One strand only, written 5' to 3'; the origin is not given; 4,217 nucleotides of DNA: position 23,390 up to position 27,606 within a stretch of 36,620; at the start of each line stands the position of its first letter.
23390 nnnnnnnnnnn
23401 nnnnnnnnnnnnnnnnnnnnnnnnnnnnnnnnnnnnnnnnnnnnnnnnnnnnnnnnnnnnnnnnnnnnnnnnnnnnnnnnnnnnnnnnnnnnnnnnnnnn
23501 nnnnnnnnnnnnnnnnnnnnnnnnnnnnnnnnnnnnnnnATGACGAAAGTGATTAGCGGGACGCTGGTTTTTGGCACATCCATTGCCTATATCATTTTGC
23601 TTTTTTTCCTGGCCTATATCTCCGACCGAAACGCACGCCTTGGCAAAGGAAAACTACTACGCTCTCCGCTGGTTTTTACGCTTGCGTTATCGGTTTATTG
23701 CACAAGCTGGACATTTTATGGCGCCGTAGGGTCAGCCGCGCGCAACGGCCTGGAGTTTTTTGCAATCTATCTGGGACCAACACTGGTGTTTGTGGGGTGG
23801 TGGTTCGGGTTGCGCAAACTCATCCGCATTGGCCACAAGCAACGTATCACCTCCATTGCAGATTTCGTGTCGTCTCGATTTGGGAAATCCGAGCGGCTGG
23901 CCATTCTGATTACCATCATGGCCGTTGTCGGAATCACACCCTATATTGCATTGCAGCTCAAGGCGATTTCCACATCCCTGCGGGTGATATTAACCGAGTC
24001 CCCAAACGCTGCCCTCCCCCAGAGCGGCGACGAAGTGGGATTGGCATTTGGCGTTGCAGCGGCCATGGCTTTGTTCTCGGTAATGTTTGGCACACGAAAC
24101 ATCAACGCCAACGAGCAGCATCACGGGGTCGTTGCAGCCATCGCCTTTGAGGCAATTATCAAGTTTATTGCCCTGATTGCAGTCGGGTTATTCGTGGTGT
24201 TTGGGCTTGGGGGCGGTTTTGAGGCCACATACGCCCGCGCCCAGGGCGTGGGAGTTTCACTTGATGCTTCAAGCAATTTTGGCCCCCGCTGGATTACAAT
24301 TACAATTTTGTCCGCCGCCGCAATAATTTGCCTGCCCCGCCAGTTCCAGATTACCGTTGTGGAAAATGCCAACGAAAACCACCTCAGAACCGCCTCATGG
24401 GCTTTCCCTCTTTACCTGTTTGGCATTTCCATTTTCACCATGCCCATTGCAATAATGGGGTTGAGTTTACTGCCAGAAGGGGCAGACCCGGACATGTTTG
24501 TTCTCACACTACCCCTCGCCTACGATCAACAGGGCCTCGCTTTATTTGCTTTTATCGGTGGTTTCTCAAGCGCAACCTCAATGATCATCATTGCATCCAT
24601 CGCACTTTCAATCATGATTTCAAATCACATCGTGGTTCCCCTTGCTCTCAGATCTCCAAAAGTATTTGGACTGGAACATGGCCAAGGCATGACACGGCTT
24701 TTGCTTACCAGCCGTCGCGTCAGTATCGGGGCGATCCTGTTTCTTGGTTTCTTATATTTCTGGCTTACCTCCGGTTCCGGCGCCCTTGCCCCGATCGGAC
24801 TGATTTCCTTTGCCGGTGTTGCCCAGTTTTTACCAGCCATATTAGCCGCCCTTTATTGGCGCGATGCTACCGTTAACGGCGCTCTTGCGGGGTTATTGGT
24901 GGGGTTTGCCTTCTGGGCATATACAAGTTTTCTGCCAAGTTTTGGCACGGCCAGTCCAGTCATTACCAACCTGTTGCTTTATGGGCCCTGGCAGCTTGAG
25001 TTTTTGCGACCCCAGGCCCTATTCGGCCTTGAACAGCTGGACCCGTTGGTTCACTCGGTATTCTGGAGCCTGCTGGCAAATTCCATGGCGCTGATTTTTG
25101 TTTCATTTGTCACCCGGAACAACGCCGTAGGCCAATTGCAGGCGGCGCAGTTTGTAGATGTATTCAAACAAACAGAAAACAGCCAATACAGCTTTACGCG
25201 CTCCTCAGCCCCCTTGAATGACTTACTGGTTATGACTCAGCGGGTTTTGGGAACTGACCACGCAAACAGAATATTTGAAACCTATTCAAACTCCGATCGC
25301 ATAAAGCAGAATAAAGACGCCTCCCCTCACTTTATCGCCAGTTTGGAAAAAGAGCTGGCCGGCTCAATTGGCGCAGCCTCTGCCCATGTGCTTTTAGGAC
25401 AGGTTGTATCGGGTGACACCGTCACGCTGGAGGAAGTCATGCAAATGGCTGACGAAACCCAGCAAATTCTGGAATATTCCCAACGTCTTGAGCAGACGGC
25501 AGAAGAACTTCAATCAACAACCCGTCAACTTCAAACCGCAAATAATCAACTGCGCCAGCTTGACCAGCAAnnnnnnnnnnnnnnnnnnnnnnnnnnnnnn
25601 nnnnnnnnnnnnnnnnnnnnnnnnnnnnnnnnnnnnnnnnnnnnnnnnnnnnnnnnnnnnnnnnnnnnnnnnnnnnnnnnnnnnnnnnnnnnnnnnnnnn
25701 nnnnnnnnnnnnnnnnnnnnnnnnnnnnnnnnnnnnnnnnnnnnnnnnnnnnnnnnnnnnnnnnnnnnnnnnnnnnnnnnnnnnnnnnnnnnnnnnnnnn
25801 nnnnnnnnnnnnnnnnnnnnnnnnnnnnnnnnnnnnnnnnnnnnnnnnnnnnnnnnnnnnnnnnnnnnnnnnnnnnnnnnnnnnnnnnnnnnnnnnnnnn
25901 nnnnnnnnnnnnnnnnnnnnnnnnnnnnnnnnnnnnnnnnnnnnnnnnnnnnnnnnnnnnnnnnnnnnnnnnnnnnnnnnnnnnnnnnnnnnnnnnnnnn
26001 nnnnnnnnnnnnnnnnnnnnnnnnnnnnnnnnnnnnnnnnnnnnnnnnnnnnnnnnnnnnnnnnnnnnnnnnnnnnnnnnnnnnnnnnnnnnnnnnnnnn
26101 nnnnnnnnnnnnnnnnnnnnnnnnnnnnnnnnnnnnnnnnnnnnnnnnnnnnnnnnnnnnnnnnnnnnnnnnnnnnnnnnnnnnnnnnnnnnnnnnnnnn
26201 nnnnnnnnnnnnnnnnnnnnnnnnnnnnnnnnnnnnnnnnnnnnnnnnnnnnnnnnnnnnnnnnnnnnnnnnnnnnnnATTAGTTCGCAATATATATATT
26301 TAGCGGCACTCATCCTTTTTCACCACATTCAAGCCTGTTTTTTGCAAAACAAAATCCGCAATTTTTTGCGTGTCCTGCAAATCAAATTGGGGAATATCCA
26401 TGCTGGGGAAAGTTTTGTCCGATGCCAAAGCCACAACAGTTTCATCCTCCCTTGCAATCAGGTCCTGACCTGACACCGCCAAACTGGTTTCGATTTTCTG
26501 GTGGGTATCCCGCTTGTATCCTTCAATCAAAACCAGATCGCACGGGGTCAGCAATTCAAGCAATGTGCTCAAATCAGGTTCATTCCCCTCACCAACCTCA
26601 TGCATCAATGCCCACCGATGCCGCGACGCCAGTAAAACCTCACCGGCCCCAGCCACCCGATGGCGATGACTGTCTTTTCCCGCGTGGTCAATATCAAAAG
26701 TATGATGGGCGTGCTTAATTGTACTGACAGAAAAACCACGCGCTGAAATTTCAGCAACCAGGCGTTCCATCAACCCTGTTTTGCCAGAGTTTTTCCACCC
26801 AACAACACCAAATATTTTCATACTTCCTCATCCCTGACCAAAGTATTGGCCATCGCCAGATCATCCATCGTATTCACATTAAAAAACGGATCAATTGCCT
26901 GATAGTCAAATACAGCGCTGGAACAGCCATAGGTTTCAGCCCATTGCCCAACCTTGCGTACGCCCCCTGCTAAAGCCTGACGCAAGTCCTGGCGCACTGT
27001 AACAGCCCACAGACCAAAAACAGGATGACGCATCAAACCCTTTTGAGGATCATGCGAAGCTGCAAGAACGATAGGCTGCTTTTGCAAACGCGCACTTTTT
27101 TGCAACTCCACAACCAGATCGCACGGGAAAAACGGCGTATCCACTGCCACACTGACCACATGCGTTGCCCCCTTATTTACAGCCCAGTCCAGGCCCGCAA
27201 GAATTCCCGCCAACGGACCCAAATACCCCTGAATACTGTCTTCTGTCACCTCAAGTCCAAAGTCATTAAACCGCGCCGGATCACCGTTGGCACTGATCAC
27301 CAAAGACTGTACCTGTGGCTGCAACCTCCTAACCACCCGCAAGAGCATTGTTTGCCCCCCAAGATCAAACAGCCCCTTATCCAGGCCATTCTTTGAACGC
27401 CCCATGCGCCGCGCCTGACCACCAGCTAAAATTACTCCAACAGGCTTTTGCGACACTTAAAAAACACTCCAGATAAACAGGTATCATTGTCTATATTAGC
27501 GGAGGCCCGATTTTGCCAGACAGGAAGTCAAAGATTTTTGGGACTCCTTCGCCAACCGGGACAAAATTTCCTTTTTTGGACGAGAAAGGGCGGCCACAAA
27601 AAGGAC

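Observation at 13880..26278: Integrated locus coupling an uncharacterised Tat-dependent Liv/HAAT ABC importer to acs under an acyl-CoA regulator and a symporter-kinase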

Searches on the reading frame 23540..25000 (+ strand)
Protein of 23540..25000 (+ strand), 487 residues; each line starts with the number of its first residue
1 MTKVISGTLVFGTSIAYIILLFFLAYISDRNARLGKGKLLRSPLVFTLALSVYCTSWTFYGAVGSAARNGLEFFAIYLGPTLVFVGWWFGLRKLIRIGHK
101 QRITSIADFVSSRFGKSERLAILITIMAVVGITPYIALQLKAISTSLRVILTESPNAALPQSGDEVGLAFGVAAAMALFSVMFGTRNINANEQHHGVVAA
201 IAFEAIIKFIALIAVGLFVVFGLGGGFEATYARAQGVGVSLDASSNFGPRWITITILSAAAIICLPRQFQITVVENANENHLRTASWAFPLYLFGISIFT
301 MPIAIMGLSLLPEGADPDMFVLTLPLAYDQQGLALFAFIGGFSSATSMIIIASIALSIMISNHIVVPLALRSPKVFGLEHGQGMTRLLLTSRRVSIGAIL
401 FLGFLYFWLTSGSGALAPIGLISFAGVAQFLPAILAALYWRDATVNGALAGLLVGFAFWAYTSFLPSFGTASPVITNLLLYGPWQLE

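Call 90: search_dna_similar(query=window:23540-25000:+, collection=plasmids, mode=protein, max_evalue=1e-20, max_rows=40, rows=spread)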
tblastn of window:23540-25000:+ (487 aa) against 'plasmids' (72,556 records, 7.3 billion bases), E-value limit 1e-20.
Records with a match: 62; places in all: 62; records where one place covers at least 80% of the query: 62.
Best place of each record, by identity: 60-80% 1; <60% 61.
By first word of the organism name: Paracoccus 16; Sinorhizobium 13; Azospirillum 8; Neorhizobium 6; Acinetobacter 4; Cupriavidus 2; Indioceanicola 2; Azoarcus 1; Niveispirillum 1; Tistrella 1; and 8 more.
By predicted mobility (MOB-suite, as given by PLSDB): non-mobilizable 41; conjugative 14; mobilizable 7.
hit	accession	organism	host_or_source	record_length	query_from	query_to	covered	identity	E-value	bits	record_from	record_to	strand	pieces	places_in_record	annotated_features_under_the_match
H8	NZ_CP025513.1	Neorhizobium sp. SOG26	Oryza glumipatula,Whole ...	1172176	5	483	98%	61.8%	2e-148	476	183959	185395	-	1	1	none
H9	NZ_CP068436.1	Cupriavidus necator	heavy metal containmented soil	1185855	2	484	99%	46.3%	8e-94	318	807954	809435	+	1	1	none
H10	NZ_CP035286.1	Paracoccus versutus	whole organism,soil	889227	2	486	100%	45.7%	2e-67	242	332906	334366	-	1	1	ATP-binding protein | hypothetical protein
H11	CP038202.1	Paracoccus ferrooxidans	single cell,bioreactor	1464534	14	473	94%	46.9%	1e-98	332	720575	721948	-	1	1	sodium:solute symporter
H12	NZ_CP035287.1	Paracoccus versutus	whole organism,soil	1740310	14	473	94%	46.9%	1e-98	332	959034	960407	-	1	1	none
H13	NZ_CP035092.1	Paracoccus denitrificans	Homo sapiens,cell culture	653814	3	468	96%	46.0%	3e-68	244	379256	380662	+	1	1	ATP-binding protein | hypothetical protein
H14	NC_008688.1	Paracoccus denitrificans PD1222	-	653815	3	468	96%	46.0%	3e-68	244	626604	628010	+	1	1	ATP-binding protein | hypothetical protein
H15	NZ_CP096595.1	Paracoccus denitrificans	mixed culture,activated sludge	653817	3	468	96%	46.0%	3e-68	244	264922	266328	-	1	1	ATP-binding protein | hypothetical protein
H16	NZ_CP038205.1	Paracoccus pantotrophus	single cell,soil associated with ...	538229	4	467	95%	46.2%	1e-67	243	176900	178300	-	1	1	ATP-binding protein | hypothetical protein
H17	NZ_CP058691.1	Paracoccus pantotrophus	pure culture,sewage sludge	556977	4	467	95%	46.2%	1e-67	242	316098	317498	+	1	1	ATP-binding protein | hypothetical protein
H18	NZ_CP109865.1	Paracoccus aminovorans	bacteria,human fecal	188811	3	486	99%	44.0%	3e-76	267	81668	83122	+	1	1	sensor histidine kinase | hypothetical protein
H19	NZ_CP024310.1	Sinorhizobium fredii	Phaseolus vulgaris,cell culture,plant ...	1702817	5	484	99%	43.8%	6e-86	296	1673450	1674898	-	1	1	record has no annotation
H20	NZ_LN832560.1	Paracoccus aminovorans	-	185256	3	467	95%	45.1%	4e-77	270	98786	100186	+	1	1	sensor histidine kinase | hypothetical protein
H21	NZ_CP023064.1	Sinorhizobium sp. CCBAU 05631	G.max,nodule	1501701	5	484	99%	43.6%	5e-80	278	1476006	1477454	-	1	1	record has no annotation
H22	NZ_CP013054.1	Sinorhizobium americanum CCGM7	Phaseolus vulgaris,root nodules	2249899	5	486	99%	43.1%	3e-84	291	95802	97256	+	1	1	none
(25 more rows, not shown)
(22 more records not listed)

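Call 91: get_annotated_region(hit=H14, flank=12000)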
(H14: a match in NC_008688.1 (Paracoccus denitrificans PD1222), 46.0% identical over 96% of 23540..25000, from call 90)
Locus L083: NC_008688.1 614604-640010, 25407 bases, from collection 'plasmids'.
description: Paracoccus denitrificans PD1222 plasmid 1, complete sequence
organism: Paracoccus denitrificans PD1222 (NCBI taxid 318586)
taxonomy: Bacteria; Pseudomonadota; Alphaproteobacteria; Rhodobacterales; Paracoccaceae; Paracoccus; Paracoccus denitrificans; Paracoccus denitrificans PD1222
host: -; source: -; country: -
typing (MOB-suite, as given by PLSDB): non-mobilizable; replicon rep_cluster_560,rep_cluster_969
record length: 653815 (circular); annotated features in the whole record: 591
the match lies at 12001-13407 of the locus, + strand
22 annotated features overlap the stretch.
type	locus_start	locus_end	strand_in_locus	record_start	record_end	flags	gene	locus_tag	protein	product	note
CDS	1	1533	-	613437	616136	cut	-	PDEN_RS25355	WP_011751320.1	cation-transporting P-type ATPase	-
CDS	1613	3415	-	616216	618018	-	-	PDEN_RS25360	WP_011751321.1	alpha/beta fold hydrolase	-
CDS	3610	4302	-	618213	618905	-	-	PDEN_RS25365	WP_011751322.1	SURF1 family protein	-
CDS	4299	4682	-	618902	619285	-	cyoD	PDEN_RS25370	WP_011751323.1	cytochrome o ubiquinol oxidase subunit IV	GO:0015990 - electron transport coupled proton transport [Evidence IEA]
CDS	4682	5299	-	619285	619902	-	cyoC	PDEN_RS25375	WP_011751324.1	cytochrome o ubiquinol oxidase subunit III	GO:0015990 - electron transport coupled proton transport [Evidence IEA]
CDS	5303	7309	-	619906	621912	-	cyoB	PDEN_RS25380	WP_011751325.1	cytochrome o ubiquinol oxidase subunit I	GO:0015990 - electron transport coupled proton transport [Evidence IEA]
CDS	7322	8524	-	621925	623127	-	cyoA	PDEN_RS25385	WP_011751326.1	ubiquinol oxidase subunit II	GO:0015990 - electron transport coupled proton transport [Evidence IEA]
CDS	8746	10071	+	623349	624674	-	-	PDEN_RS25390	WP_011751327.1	MFS transporter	GO:0055085 - transmembrane transport [Evidence IEA]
CDS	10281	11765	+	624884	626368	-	-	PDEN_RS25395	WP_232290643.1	putative nucleotidyltransferase substrate binding domain-containing protein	-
CDS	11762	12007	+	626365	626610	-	-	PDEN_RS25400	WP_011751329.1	hypothetical protein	-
CDS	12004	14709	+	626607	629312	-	-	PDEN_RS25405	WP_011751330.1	ATP-binding protein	-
CDS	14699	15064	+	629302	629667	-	-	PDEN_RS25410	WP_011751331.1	response regulator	GO:0000160 - phosphorelay signal transduction system [Evidence IEA]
CDS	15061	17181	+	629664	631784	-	-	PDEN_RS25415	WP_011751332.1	exonuclease domain-containing protein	-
CDS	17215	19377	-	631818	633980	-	-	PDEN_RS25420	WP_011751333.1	esterase-like activity of phytase family protein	-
CDS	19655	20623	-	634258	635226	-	speB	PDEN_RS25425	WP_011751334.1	agmatinase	GO:0008295 - spermidine biosynthetic process [Evidence IEA]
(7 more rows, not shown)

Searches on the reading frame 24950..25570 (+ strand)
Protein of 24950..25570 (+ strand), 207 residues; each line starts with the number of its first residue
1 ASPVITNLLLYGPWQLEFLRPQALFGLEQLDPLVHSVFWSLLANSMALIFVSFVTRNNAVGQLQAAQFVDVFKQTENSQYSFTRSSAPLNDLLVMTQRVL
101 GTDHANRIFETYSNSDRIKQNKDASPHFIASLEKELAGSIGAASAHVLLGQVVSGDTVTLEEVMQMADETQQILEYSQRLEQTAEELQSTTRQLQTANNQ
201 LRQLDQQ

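Call 79: search_solved_structures(query=window:24950-25570:+, max_evalue=10, show_alignments=1)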
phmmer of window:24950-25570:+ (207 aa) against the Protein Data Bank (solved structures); distinct sequences matched with E-value up to 10: 0.

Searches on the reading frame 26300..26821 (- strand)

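Call 23: search_protein_families(library=pfam, proteins=[window:26300-26821:-], max_evalue=1)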
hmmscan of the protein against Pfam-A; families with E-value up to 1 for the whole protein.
window:26300-26821:- (173 aa): 1 family
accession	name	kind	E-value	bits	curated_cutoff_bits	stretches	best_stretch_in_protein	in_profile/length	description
PF03205.20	MobB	-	2.1e-44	151.1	26.6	1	3-135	1-133/133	Molybdopterin guanine dinucleotide synthesis protein B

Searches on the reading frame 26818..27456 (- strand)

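Call 23: search_protein_families(library=pfam, proteins=[window:26818-27456:-], max_evalue=1)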
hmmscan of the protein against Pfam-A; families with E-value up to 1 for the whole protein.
window:26818-27456:- (212 aa): 2 families
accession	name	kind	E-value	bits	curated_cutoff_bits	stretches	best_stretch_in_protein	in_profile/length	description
PF12804.13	NTP_transf_3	-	4.5e-32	111.9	27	1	7-170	1-154/160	MobA-like NTP transferase domain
PF01128.25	IspD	-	0.02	15.1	27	1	8-67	4-63/221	2-C-methyl-D-erythritol 4-phosphate cytidylyltransferase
